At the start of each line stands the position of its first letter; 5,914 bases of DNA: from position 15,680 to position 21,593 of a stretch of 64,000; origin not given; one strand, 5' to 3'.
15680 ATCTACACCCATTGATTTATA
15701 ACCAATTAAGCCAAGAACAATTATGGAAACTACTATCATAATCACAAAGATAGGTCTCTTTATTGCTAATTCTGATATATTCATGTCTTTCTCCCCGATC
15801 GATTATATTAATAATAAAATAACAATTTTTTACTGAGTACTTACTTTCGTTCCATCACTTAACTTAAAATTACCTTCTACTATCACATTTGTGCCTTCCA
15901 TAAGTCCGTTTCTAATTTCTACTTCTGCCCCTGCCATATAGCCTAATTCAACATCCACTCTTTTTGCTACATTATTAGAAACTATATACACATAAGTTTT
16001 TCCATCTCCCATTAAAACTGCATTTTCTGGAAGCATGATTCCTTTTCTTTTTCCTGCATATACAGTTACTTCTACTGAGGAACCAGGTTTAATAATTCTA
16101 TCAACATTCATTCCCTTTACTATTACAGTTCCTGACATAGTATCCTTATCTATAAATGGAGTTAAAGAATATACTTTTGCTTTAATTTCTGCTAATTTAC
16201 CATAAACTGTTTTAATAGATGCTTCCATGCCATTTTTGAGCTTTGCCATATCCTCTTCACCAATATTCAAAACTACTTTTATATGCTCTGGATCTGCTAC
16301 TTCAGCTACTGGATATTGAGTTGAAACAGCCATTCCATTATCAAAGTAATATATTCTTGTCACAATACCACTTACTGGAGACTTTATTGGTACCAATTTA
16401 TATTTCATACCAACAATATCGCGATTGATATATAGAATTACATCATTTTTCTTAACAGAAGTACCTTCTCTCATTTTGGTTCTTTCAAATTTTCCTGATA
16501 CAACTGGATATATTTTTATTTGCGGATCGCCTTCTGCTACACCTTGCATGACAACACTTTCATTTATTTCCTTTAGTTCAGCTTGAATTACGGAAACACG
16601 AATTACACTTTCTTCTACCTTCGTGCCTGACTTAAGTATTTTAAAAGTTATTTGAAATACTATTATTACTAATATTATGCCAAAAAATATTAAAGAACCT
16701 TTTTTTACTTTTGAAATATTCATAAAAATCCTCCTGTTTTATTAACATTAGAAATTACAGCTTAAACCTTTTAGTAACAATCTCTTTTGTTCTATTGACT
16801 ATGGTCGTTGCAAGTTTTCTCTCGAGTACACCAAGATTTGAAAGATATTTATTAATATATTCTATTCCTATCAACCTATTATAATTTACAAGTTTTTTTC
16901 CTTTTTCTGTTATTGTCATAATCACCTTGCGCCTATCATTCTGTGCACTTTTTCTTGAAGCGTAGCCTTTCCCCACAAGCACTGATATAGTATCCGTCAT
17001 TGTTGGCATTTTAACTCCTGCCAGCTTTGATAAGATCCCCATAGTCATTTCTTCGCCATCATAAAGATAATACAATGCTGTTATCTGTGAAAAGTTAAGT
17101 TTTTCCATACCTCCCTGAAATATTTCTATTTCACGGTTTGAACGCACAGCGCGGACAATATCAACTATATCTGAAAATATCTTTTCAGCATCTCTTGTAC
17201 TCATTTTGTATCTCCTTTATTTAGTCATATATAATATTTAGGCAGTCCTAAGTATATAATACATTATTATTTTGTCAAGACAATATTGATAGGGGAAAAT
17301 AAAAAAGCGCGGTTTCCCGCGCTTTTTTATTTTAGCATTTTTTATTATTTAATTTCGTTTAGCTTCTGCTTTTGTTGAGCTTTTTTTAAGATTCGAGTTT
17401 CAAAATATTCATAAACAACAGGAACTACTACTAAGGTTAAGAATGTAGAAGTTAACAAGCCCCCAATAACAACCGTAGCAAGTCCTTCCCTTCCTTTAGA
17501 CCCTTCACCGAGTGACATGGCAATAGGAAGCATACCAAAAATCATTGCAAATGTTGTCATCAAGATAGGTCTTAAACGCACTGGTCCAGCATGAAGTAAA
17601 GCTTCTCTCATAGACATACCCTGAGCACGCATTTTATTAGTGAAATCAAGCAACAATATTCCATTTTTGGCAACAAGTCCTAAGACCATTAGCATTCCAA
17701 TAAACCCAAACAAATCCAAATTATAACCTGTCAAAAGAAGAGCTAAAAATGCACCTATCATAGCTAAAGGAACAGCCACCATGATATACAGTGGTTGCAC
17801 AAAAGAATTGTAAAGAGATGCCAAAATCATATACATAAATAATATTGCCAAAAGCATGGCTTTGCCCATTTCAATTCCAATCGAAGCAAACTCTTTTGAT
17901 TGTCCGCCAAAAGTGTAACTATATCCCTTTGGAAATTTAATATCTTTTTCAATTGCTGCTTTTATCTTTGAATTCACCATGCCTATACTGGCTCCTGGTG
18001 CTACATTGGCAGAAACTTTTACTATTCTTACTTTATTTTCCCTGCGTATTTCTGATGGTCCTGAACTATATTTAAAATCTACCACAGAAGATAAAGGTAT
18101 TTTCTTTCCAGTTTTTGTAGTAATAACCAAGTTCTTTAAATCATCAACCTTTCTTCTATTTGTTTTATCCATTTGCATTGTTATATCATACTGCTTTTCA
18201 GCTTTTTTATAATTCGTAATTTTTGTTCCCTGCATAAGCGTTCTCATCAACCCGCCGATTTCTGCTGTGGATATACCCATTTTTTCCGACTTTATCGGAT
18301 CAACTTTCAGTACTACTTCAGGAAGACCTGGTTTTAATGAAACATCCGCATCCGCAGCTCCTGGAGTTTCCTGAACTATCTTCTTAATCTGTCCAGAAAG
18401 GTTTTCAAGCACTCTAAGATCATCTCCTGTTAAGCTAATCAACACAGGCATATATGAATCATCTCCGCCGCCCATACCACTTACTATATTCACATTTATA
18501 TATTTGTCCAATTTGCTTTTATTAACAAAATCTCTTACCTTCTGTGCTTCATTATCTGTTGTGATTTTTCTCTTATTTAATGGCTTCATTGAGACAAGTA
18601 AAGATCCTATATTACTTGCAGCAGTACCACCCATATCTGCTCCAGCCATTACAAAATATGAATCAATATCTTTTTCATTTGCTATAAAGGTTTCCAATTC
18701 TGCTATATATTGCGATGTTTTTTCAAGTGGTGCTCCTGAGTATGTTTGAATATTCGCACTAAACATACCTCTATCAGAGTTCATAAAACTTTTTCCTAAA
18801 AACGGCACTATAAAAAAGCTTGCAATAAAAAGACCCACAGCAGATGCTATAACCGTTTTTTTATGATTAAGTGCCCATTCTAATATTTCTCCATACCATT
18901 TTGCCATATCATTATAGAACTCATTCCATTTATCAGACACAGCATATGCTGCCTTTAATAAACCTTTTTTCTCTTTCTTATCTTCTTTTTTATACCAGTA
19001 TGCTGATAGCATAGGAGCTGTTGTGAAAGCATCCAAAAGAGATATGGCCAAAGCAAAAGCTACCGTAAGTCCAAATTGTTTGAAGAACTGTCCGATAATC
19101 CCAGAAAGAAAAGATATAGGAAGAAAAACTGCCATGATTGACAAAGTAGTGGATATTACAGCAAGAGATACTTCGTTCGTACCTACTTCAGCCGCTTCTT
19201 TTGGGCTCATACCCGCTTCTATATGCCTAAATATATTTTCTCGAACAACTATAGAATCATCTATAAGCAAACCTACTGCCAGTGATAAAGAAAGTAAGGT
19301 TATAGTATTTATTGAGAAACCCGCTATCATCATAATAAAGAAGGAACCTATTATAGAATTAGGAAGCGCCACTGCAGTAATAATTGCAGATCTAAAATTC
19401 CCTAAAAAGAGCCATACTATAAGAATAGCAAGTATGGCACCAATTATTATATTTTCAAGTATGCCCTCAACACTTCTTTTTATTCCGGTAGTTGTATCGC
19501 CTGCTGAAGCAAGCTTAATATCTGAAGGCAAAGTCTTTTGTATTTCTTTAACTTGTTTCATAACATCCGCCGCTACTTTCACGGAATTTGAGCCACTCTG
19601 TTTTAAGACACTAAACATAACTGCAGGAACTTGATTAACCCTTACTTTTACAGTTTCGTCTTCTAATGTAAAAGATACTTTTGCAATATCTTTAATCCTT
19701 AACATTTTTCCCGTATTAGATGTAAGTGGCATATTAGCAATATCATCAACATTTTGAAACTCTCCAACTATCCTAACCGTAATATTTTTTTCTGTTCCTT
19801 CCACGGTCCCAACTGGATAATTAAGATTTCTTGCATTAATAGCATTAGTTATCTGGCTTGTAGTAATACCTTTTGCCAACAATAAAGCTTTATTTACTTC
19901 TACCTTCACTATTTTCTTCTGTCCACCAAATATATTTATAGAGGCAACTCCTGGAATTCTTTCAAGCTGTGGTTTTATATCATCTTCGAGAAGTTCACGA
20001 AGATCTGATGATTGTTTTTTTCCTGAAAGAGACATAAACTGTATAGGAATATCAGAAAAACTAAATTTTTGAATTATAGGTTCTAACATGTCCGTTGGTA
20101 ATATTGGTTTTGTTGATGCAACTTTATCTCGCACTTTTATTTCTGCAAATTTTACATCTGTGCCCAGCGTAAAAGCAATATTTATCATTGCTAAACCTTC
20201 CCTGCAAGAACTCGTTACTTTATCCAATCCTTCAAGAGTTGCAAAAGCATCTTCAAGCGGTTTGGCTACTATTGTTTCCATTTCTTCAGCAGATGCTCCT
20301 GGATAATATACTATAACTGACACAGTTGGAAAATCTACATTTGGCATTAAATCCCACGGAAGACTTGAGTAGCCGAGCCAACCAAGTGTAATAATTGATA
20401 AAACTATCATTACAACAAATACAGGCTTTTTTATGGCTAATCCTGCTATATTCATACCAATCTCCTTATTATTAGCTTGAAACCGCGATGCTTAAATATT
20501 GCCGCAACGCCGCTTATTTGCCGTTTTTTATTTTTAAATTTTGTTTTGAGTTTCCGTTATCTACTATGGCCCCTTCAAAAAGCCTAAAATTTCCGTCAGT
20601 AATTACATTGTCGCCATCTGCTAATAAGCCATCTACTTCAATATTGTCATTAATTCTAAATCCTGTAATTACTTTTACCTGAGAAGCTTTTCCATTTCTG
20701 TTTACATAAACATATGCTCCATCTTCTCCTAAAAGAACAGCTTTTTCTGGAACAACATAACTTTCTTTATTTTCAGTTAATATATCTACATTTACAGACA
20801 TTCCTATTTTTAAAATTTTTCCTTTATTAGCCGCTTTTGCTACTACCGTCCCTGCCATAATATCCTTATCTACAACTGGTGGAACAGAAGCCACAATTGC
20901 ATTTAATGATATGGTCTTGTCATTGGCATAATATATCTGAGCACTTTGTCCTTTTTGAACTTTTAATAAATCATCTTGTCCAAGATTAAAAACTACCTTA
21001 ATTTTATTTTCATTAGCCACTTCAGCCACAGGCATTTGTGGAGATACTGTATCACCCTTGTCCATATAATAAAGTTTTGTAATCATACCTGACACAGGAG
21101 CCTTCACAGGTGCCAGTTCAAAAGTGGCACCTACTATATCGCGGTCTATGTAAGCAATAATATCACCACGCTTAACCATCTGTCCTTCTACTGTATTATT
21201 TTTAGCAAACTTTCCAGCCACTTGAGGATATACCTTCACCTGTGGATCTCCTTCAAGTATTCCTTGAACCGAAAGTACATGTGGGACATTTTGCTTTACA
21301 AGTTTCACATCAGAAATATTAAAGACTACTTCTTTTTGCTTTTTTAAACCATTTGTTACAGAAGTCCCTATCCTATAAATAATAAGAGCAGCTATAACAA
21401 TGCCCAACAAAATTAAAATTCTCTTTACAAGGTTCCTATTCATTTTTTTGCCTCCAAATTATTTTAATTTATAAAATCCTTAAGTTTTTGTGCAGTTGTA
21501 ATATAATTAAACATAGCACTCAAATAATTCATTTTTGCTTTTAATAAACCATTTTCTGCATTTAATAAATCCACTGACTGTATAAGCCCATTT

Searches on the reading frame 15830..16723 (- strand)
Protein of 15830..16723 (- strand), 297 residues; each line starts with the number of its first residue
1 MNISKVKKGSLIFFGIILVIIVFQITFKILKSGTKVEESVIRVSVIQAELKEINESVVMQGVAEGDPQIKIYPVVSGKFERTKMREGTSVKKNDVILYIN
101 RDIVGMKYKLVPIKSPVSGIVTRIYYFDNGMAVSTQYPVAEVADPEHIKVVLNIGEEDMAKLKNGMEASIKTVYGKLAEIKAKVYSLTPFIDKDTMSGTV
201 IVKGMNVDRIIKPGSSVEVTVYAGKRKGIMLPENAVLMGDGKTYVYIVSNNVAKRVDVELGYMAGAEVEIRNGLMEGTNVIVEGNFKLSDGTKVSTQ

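Call 79: search_protein_families(library=pfam, proteins=[window:15830-16723:-], max_evalue=0.00001)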
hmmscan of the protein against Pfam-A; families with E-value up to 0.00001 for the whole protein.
window:15830-16723:- (297 aa): 3 families
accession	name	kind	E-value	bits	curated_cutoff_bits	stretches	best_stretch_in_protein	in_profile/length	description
PF16576.10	HlyD_D23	-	1.2e-13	51.3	30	1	110-215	108-212/214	Barrel-sandwich domain of CusB or HlyD membrane-fusion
PF13437.12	HlyD_3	-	2.6e-10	41.4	22.2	1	113-203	2-92/106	HlyD family secretion protein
PF12700.13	HlyD_2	-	2.5e-06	26.9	25.1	1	124-251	244-363/416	HlyD family secretion protein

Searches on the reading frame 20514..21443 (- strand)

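Call 53: search_protein_families(library=pfam, proteins=[window:20514-21443:-], max_evalue=0.00001)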
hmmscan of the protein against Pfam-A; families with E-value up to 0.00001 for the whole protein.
window:20514-21443:- (309 aa): 3 families
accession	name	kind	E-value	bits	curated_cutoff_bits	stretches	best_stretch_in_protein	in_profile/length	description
PF16576.10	HlyD_D23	-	4.7e-12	46.1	30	1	109-217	107-214/214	Barrel-sandwich domain of CusB or HlyD membrane-fusion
PF13437.12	HlyD_3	-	2.6e-11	44.6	22.2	1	113-212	2-104/106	HlyD family secretion protein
PF13533.13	Biotin_lipoyl_2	-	1.6e-06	28.2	29.8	0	69-100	1-32/32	Biotin-lipoyl like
